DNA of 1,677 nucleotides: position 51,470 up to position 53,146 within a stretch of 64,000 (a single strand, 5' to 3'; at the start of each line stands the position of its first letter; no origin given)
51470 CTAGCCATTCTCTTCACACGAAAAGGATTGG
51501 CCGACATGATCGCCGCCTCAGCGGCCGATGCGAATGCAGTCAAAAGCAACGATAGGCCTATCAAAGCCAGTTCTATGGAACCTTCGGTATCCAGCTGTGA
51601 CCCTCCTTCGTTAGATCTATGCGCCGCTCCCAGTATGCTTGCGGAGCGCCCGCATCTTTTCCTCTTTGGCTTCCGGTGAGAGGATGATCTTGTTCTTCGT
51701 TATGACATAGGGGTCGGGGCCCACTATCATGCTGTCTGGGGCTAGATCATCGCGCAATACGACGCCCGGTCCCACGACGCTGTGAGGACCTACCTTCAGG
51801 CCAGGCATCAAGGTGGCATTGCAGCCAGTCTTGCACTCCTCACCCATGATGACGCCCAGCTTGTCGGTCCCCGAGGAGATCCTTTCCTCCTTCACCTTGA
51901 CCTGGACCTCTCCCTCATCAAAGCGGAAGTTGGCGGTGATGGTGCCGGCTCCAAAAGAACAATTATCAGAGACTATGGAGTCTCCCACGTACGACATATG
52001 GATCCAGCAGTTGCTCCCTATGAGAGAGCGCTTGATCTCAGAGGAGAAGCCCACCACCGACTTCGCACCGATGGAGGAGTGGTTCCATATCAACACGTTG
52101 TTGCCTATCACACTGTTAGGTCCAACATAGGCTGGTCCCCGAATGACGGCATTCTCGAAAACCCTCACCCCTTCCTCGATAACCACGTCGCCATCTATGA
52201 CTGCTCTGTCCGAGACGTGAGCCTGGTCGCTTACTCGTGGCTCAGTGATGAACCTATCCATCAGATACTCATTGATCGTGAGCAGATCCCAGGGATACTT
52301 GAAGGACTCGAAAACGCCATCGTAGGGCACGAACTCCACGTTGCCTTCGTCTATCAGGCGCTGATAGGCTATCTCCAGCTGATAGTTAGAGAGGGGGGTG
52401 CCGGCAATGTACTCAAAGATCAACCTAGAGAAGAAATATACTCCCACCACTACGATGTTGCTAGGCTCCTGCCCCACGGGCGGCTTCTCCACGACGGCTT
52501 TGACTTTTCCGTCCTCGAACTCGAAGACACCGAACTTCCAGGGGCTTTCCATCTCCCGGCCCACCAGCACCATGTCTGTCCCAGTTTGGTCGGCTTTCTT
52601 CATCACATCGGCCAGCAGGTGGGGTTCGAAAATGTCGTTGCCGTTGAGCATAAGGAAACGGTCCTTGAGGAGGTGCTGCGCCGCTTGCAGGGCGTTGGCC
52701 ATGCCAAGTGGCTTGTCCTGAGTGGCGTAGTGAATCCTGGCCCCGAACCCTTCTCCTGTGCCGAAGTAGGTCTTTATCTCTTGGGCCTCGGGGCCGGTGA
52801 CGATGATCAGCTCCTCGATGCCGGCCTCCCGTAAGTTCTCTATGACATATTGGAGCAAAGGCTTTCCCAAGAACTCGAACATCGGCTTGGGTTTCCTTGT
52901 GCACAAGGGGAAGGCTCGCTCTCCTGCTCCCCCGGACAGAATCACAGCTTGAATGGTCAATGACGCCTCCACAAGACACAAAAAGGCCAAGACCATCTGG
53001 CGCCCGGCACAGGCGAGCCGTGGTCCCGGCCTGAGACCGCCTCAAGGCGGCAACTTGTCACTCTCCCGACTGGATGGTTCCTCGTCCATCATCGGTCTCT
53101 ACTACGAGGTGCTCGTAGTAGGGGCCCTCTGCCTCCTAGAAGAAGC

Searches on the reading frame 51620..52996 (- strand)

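Call 82: search_protein_families(library=pfam, proteins=[window:51620-52996:-], max_evalue=0.00001)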
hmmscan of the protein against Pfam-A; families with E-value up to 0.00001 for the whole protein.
window:51620-52996:- (459 aa): 4 families
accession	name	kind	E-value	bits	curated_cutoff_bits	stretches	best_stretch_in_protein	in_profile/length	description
PF00483.29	NTP_transferase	-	3.9e-37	128.6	21.2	1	17-209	2-202/245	Nucleotidyl transferase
PF00132.30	Hexapep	-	1.4e-17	63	27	2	270-303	1-34/36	Bacterial transferase hexapeptide (six repeats)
PF12804.13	NTP_transf_3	-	2.3e-12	47.8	27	1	17-147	1-123/160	MobA-like NTP transferase domain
PF25084.1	LbH_EIF2B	-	1.4e-08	35.1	54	0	289-350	4-66/105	EIF2B subunit epsilon LbH domain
